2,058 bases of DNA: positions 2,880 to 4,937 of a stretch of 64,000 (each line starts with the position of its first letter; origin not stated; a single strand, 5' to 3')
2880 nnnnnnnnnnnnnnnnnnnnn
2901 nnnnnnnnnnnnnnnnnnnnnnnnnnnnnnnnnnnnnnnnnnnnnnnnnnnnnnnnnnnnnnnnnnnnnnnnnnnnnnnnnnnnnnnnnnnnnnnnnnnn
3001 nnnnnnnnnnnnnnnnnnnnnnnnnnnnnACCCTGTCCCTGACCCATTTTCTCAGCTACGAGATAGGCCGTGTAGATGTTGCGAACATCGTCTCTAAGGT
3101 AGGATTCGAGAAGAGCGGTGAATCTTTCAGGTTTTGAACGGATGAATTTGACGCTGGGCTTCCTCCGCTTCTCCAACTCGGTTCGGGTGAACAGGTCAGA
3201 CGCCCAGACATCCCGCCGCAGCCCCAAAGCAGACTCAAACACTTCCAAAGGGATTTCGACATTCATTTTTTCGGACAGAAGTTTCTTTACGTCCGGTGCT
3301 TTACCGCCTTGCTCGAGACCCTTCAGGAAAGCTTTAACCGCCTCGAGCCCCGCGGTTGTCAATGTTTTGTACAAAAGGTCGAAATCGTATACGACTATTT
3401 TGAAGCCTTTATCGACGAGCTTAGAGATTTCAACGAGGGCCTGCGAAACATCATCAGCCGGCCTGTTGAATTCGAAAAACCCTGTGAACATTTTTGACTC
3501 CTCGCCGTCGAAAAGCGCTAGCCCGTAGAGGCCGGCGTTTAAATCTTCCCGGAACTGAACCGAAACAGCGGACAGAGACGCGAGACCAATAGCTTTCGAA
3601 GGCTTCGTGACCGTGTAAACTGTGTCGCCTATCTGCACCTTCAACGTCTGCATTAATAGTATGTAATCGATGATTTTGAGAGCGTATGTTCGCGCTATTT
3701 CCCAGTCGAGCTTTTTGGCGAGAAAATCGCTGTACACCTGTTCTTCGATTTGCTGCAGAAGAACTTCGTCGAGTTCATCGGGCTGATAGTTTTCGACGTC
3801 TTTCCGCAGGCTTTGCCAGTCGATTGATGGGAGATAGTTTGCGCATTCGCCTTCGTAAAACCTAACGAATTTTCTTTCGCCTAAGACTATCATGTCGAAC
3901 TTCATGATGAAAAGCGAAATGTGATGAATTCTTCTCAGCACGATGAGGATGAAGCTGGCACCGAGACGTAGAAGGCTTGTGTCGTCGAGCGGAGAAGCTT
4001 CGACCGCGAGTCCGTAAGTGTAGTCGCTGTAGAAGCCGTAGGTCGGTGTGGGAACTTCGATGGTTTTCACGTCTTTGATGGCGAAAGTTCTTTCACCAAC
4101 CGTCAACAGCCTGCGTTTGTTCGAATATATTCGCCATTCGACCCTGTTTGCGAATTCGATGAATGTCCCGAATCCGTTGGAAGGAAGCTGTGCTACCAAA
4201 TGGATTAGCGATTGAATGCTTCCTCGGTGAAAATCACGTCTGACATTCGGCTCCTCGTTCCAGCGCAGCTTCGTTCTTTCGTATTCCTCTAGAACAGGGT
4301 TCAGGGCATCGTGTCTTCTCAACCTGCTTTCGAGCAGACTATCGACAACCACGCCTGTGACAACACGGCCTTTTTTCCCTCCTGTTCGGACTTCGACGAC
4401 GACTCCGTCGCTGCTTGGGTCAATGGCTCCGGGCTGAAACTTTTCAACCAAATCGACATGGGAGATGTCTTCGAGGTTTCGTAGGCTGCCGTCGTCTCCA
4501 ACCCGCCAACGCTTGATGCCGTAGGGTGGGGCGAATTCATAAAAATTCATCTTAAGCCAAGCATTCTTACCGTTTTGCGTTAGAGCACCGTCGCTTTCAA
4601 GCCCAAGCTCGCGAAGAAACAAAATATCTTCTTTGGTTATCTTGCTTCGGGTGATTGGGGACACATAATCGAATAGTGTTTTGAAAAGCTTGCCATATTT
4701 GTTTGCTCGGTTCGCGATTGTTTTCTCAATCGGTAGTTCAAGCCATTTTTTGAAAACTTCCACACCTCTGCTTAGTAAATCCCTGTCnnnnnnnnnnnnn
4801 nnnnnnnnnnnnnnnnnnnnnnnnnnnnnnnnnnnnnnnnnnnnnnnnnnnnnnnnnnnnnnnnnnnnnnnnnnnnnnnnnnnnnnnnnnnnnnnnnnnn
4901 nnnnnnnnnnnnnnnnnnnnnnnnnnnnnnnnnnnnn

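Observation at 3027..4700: Uncharacterized ~550-aa C-terminal half of the SF2 helicase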

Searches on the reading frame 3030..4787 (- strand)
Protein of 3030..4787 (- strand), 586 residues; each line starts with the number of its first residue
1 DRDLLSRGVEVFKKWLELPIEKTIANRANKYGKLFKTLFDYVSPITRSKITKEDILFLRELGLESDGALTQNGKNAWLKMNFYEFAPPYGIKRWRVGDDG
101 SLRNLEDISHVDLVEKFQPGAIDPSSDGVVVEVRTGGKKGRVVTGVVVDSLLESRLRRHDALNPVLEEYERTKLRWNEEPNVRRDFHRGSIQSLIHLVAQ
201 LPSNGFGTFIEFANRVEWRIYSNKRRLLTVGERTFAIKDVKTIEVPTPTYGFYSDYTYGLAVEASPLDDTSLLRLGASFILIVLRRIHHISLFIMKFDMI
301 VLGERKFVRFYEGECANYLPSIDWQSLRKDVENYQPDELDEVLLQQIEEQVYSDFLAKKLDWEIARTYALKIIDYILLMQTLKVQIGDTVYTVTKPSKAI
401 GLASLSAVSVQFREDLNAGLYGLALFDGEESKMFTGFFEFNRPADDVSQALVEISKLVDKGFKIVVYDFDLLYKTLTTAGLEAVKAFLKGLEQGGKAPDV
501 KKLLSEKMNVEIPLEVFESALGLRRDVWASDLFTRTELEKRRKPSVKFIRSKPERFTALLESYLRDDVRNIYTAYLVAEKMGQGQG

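Call 7: find_homologous_proteins(query=window:3030-4787:-)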
Query window:3030-4787:- (586 aa): 19 proteins with E <= 0.001 among 8000 candidates.
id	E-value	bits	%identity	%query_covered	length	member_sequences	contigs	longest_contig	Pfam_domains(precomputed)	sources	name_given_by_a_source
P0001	8.1e-281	951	75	94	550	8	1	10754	-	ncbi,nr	ncbi:MAG: hypothetical protein N3H84_03660, partial [Candidatus Caldarchaeum sp.]|nr:hypothetical pr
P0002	8.9e-234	795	61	99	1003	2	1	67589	PF00270.36,PF00271.38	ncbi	ncbi:MAG: DEAD/DEAH box helicase, partial [Candidatus Caldarchaeum sp.]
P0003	2.5e-200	685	61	85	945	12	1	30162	PF00270.36,PF00271.38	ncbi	ncbi:MAG: helicase-related protein [Candidatus Caldarchaeum sp.]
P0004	7.9e-173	594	47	99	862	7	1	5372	PF00271.38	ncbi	ncbi:MAG: helicase-related protein [Nitrososphaerota archaeon]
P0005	4.8e-162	559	70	60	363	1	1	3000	-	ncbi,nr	ncbi:MAG: hypothetical protein NZ941_01620, partial [Candidatus Caldarchaeum sp.]|nr:hypothetical pr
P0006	1.7e-158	547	46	97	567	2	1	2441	-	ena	-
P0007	2.4e-139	484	82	44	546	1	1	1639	PF00271.38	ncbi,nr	ncbi:MAG: helicase-related protein, partial [Candidatus Caldarchaeum sp.]|nr:helicase-related protei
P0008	3.9e-131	457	42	98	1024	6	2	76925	PF00270.36,PF00271.38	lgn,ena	-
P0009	5.8e-126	439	39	100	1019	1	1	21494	PF00270.36,PF00271.38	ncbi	-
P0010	3.2e-125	437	39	98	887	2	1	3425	PF00271.38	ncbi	ncbi:MAG: helicase-related protein, partial [Conexivisphaera sp.]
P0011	1.6e-119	418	39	99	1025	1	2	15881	PF00270.36,PF00271.38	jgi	-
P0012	6.4e-118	413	39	99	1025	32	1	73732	PF00270.36,PF00271.38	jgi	jgi:DEAD/DEAH box helicase domain-containing protein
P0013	6.7e-114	400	38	99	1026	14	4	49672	PF00270.36,PF00271.38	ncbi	ncbi:MAG: DEAD/DEAH box helicase [Nitrososphaerota archaeon]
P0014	4.2e-111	390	38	99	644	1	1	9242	PF00271.38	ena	-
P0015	3.2e-108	381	37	98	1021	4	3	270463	PF00270.36,PF00271.38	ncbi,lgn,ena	-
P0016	4.7e-108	380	39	89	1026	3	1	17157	PF00270.36,PF00271.38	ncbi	-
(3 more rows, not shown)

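Call 14: search_solved_structures(query=A2, max_evalue=10, show_alignments=3)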
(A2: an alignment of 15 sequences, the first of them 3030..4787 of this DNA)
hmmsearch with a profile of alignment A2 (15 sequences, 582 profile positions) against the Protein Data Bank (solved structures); distinct sequences matched with E-value up to 10: 2.
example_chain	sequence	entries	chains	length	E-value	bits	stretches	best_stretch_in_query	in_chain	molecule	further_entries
9c4l_A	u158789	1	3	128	0.54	11.8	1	434-475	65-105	Alr4568 protein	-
4lkb_F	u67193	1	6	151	0.72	11.4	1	434-475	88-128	hypothetical protein alr4568/putative 4-Oxalocrotonate Tautomerase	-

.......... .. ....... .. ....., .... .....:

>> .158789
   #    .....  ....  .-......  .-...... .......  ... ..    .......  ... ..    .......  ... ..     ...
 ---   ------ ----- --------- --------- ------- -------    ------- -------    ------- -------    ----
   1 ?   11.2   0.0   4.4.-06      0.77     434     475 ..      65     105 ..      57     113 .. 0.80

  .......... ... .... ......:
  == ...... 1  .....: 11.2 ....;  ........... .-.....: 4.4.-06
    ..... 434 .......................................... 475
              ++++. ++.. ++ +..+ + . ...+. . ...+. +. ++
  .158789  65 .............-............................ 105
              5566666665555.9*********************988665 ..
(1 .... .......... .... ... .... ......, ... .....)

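Call 15: search_protein_families(library=padloc, proteins=[window:3030-4787:-], max_evalue=1)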
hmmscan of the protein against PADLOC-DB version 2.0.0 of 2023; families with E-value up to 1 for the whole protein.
window:3030-4787:- (586 aa): 0 families

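Call 16: search_protein_families(library=pfam, alignment_id=A2, max_evalue=1)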
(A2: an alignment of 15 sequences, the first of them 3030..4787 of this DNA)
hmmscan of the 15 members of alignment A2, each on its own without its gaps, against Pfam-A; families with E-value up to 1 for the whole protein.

A. member 1, window:3030-4787:- (586 aa): 0 families

B. families by the number of members that match (of 15 scanned): 7 families
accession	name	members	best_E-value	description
PF13482.12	RNase_H_2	1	0.0023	RNase_H superfamily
PF23235.1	WH3_Lhr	1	0.013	Large helicase-related protein, winged-helix domain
PF15995.10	DUF4771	1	0.11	Domain of unknown function (DUF4771)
PF03622.19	IBV_3B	1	0.15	IBV 3B protein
PF17425.8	Arylsulfotran_N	1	0.16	Arylsulfotransferase Ig-like domain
PF07085.17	DRTGG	1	0.18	DRTGG domain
PF08863.15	YolD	1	0.19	YolD-like protein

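Call 18: find_encoding_contigs(protein=P0015, flank=6000, max_places=2)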
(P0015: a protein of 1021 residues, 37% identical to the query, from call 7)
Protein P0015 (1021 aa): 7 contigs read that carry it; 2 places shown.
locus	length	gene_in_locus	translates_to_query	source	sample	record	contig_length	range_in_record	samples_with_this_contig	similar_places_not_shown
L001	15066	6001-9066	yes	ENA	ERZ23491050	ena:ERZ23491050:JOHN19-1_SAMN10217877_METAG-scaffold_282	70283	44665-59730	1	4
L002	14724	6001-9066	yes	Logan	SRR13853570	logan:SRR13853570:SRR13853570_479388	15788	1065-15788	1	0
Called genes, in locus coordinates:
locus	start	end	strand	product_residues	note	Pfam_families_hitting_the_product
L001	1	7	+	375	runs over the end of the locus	PF09376:NurA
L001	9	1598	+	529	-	PF01935:DUF87, PF05872:HerA_C (weak)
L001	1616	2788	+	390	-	PF00149:Metallophos, PF12850:Metallophos_2 (weak)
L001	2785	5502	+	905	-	PF00005:ABC_tran (faint), PF02463:SMC_N, PF13175:AAA_15, PF13476:AAA_23, PF13514:AAA_27, PF13555:AAA_29 (weak), PF13166:AAA_13 (weak), PF13304:AAA_21 (weak), +2 more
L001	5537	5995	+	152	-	PF00011:HSP20 (faint), PF17886:ArsA_HSP20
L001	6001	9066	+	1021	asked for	PF00270:DEAD, PF00271:Helicase_C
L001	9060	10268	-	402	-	PF01941:AdoMet_Synthase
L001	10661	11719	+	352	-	PF04055:Radical_SAM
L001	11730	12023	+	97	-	PF12840:HTH_20, PF13384:HTH_23 (weak), PF09339:HTH_IclR (weak)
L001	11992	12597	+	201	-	PF13489:Methyltransf_23, PF08241:Methyltransf_11, PF13649:Methyltransf_25, PF01209:Ubie_methyltran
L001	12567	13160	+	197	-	PF00857:Isochorismatase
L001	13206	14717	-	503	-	PF17963:Big_9 (faint), PF00801:PKD, PF18911:PKD_4, PF18911:PKD_4, PF00801:PKD, PF18911:PKD_4, PF00801:PKD, PF18911:PKD_4, +3 more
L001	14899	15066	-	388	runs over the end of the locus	PF00285:Citrate_synt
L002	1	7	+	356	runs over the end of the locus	?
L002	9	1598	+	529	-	PF01935:DUF87, PF05872:HerA_C (weak)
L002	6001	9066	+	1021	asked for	PF00270:DEAD, PF00271:Helicase_C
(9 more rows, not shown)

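Call 19: find_encoding_contigs(protein=P0012, flank=6000, max_places=2)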
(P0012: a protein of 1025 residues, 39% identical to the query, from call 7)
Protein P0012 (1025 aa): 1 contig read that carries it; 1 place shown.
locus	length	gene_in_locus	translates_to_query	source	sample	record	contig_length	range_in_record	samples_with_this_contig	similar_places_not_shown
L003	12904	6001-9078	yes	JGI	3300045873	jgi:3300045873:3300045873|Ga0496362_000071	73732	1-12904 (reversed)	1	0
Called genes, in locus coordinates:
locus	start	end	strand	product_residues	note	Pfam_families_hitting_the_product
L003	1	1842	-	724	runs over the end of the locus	PF02359:CDC48_N, PF02933:CDC48_2, PF00004:AAA, PF05496:RuvB_N (weak), PF07724:AAA_2 (weak), PF17862:AAA_lid_3, PF00004:AAA, PF17862:AAA_lid_3, +20 more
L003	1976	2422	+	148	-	PF02675:AdoMet_dc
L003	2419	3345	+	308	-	PF17284:Spermine_synt_N, PF01564:Spermine_synth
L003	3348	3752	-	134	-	PF00293:NUDIX, PF14815:NUDIX_4 (weak)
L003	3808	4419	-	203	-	PF03357:Snf7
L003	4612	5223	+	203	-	PF12804:NTP_transf_3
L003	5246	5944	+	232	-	PF01209:Ubie_methyltran, PF13489:Methyltransf_23 (weak), PF13649:Methyltransf_25, PF13847:Methyltransf_31 (weak), PF08241:Methyltransf_11, PF08242:Methyltransf_12 (weak)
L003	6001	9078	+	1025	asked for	PF00270:DEAD, PF00271:Helicase_C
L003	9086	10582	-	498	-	PF01139:RtcB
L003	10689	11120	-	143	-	PF01886:DUF61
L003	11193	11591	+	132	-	PF00380:Ribosomal_S9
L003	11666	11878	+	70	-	PF01194:RNA_pol_N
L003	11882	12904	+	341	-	?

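Call 21: find_encoding_contigs(protein=P0008, flank=6000, max_places=2)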
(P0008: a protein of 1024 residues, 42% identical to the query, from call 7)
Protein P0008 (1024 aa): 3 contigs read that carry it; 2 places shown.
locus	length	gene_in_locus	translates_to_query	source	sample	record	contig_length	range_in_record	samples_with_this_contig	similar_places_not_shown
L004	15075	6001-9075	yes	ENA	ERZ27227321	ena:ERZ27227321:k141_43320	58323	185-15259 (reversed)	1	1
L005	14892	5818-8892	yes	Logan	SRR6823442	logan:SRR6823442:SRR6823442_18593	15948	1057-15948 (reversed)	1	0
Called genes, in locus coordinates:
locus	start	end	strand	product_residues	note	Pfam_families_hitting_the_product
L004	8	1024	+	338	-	PF08240:ADH_N, PF00107:ADH_zinc_N, PF13602:ADH_zinc_N_2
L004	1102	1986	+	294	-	PF01210:NAD_Gly3P_dh_N (faint), PF02737:3HCDH_N, PF03446:NAD_binding_2 (weak), PF00725:3HCDH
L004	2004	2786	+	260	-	PF00378:ECH_1, PF16113:ECH_2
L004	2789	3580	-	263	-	PF01869:BcrAD_BadFG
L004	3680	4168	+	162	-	PF06695:Sm_multidrug_ex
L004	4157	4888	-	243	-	PF09754:PAC2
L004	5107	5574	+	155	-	PF00398:RrnaAD (weak), PF02353:CMAS, PF08123:DOT1 (faint), PF13847:Methyltransf_31 (weak), PF13649:Methyltransf_25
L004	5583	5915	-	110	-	PF03091:CutA1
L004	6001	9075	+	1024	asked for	PF00270:DEAD, PF00271:Helicase_C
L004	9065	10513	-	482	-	PF01139:RtcB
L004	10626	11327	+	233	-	PF00702:Hydrolase (faint), PF05116:S6PP (weak), PF08282:Hydrolase_3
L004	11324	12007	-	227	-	PF00924:MS_channel_2nd, PF21082:MS_channel_3rd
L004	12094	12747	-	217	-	PF01488:Shikimate_DH (weak), PF02254:TrkA_N, PF02737:3HCDH_N (weak), PF03435:Sacchrp_dh_NADP (weak), PF03446:NAD_binding_2, PF03721:UDPG_MGDP_dh_N (weak), PF03807:F420_oxidored (weak), PF02080:TrkA_C, +1 more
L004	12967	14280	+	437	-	PF02386:TrkH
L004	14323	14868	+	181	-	PF00132:Hexapep, PF25084:LbH_EIF2B (faint), PF21711:DCTN5, PF25087:GMPPB_C (weak), PF00132:Hexapep (weak)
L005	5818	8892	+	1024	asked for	PF00270:DEAD, PF00271:Helicase_C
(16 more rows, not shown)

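Call 22: find_encoding_contigs(protein=P0002, flank=6000, max_places=2)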
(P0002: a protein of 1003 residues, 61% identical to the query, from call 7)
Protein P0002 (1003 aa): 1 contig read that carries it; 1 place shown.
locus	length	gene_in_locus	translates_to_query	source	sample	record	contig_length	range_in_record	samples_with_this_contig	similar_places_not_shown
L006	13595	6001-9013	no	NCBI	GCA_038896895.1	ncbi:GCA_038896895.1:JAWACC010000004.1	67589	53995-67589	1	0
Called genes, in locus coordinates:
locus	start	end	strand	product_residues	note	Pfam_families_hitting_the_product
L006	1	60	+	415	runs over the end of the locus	PF01896:DNA_primase_S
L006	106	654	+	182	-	PF22090:Gins51_C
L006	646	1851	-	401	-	PF16575:CLP1_P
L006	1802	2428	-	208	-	-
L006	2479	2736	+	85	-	PF05129:Zn_ribbon_Elf1, PF14354:Lar_restr_allev (weak)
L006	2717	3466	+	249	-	PF01884:PcrB, PF00290:Trp_syntA (faint), PF00977:His_biosynth, PF01180:DHO_dh (weak), PF01207:Dus (weak), PF05690:ThiG (weak)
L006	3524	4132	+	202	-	-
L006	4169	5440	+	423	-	PF00890:FAD_binding_2 (weak), PF01266:DAO, PF01946:Thi4 (weak), PF07992:Pyr_redox_2 (faint), PF13450:NAD_binding_8 (weak)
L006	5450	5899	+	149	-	PF06094:GGACT, PF13772:AIG2_2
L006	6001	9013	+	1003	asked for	PF00270:DEAD, PF00271:Helicase_C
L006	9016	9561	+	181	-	PF06941:NT5C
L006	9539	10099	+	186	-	PF01613:Flavin_Reduct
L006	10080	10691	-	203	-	PF00174:Oxidored_molyb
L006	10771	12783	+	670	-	PF03030:H_PPase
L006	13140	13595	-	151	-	PF01541:GIY-YIG (weak)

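Call 23: predict_structure(alignment_id=A2)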
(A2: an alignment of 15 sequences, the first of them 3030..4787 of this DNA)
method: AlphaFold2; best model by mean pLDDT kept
length: 586 residues; sequences in the alignment: 15
mean_pLDDT: 87.0   pTM: 0.70
mean pLDDT of the five models: 87.0, 86.5, 85.7, 85.2, 79.6
residues with pLDDT >= 90: 243; 70-90: 318; 50-70: 19; < 50: 6
segments of 3 or more residues with pLDDT < 50: 86-88, 584-586
pLDDT, mean of each block of 10 residues (from residue 1): 81 87 71 91 89 89 89 84 54 89 87 91 91 78 87 89 94 95 92 91 89 93 86 83 93 88 90 96 93 89 89 86 91 93 88 85 94 89 74 77 93 88 91 90 81 89 92 92 91 87 85 81 81 86 84 85 93 89 52
secondary structure, 60 per line:
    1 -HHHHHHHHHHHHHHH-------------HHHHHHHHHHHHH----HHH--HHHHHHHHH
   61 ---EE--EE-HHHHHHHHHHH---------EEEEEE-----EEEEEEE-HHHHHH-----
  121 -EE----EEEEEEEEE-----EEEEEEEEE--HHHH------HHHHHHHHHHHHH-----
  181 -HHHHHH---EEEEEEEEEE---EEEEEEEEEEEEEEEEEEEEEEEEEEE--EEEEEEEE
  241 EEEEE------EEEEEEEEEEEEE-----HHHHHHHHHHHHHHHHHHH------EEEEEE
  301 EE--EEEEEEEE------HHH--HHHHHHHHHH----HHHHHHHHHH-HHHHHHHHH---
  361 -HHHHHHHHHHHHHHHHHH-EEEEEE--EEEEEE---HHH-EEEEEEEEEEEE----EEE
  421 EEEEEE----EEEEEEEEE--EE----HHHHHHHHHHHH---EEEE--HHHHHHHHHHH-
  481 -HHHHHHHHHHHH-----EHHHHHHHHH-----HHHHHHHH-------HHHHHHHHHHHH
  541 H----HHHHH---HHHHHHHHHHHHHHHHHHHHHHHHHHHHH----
elements in order: H2-16 H30-42 H52-60 H71-81 E91-96 E102-108 H110-115 E128-136 E142-150 H153-156 H163-175 H182-187 E191-200 E204-230 E233-245 E252-264 H270-288 E295-302 E305-312 H324-333 H338-347 H349-357 H362-379 E381-386 E389-394 E402-413 E418-426 E431-439 H448-459 E463-466 H469-479 H482-493 H500-508 H514-521 H529-541 H546-550 H554-582

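Call 25: search_protein_representatives(alignment_id=A2)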
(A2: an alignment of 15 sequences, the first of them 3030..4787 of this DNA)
Query: 15 sequences, 582 profile positions. Proteins with E-value up to 0.001 (for the whole library): 109; up to 1e-10: 92; up to 1e-30: 62. The best 109 are listed.
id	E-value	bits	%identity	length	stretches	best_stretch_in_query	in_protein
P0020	1.4e-242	822.8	-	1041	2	1-580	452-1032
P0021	1.0e-222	757.1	-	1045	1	1-580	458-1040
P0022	2.7e-214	729.4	-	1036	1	1-580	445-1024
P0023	9.5e-213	724.2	-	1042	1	1-580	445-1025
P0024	5.0e-203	692.1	-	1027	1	1-577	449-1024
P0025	1.6e-196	670.6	-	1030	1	1-579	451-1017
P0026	4.2e-182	623.1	-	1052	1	1-580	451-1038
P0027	2.4e-170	584.2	-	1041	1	1-581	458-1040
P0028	6.7e-157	539.8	-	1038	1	1-579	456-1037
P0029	1.1e-144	499.4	-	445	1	145-580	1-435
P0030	1.1e-140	486.3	-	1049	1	1-577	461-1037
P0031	6.8e-133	460.6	-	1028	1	1-476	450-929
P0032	3.3e-132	458.3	-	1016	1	1-579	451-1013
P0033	7.2e-128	444.0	-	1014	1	1-579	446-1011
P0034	2.1e-123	429.2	-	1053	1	1-579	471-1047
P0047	2.2e-96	340.0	-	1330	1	1-546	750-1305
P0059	2.9e-72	260.4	-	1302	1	2-552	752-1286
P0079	8.7e-34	133.3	-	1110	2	7-321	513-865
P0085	1.7e-26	109.3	-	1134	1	2-320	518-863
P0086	9.4e-24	100.2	-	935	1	6-321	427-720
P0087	3.9e-23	98.1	-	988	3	6-328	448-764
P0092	2.5e-22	95.5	-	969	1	5-446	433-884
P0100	1.2e-17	80.0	-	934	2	181-395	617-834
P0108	2.6e-13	65.7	-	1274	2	159-574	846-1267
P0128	4.9e-04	35.1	-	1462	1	103-321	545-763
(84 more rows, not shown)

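Call 29: fold_search(model_id=the predicted structure, library=pdb)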
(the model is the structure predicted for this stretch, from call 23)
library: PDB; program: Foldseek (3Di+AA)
matches with E <= 10: 777; with E <= 0.001: 1
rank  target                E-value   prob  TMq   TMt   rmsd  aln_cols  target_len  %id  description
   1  6znp_A                1.7e-05  1.00  0.20  0.16  13.6       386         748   10  Crystal Structure of DUF1998 helicase MrfA bound to DNA (released 2020-11-25)
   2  2deq_A                1.2e-02  0.77  0.11  0.22  14.6       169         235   14  Crystal Structure Of Biotin Protein Ligase From Pyrococcus Horikoshii OT3 in complex with Biotinyl-5'-AMP, K111G mutat (released 2006-08-16)
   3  2e41_A                1.2e-02  0.77  0.10  0.22  14.1       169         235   12  Crystal Structure Of Biotin Protein Ligase From Pyrococcus Horikoshii Complexed with the Reaction Product Analog Bioti (released 2007-06-05)
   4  2e41_B                1.6e-02  0.80  0.11  0.23  14.6       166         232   13  Crystal Structure Of Biotin Protein Ligase From Pyrococcus Horikoshii Complexed with the Reaction Product Analog Bioti (released 2007-06-05)
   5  2zgw_B                1.7e-02  0.75  0.11  0.23  14.6       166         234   13  Crystal Structure Of Biotin Protein Ligase From Pyrococcus Horikoshii Complexed with Adenosine and Biotin, Mutations R (released 2008-02-05)
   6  2dxt_A                2.4e-02  0.63  0.09  0.20  14.0       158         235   13  Crystal Structure Of Biotin Protein Ligase From Pyrococcus Horikoshii Complexed with ATP and Biotin, Mutation D104A (released 2007-03-01)
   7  4op0_B                2.4e-02  0.23  0.09  0.17  19.0       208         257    9  Crystal structure of biotin protein ligase (RV3279C) of Mycobacterium tuberculosis, complexed with biotinyl-5'-AMP (released 2014-04-30)
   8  1jl2_A                2.5e-02  0.77  0.09  0.25   8.1       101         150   11  Crystal structure of TCEO RNase H-a chimera combining the folding core from T. thermophilus RNase H and the remaining  (released 2002-01-18)
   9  2e10_B                2.8e-02  0.69  0.11  0.24  14.3       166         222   11  Crystal Structure Of Biotin Protein Ligase From Pyrococcus Horikoshii, Mutation R51A (released 2007-04-16)
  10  2dzc_B                2.8e-02  0.66  0.11  0.24  14.7       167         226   14  Crystal Structure Of Biotin Protein Ligase From Pyrococcus Horikoshii, Mutation R48A (released 2007-03-27)
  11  2zqb_A                3.0e-02  0.77  0.09  0.26   7.8       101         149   14  Crystal structure of a psychrotrophic RNaseHI variant with sextuple thermostabilizing mutations (released 2009-06-23)
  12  2e65_B                3.3e-02  0.66  0.11  0.24  14.6       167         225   14  Crystal Structure Of Biotin Protein Ligase From Pyrococcus Horikoshii OT3, Mutation D104A (released 2007-06-26)
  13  2deq_B                3.3e-02  0.66  0.11  0.23  14.6       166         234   13  Crystal Structure Of Biotin Protein Ligase From Pyrococcus Horikoshii OT3 in complex with Biotinyl-5'-AMP, K111G mutat (released 2006-08-16)
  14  2dve_A                3.3e-02  0.63  0.10  0.22  14.4       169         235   12  Crystal Structure Of Biotin Protein Ligase From Pyrococcus Horikoshii OT3 in Complex with Biotinyl-5'-AMP, Mutation Ar (released 2007-01-31)
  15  1wq7_A                3.3e-02  0.57  0.10  0.22  14.3       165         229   15  Crystal Structure Of Biotin-(Acetyl-CoA-Carboxylase) ligase From Pyrococcus Horikoshii Ot3 (released 2005-10-04)
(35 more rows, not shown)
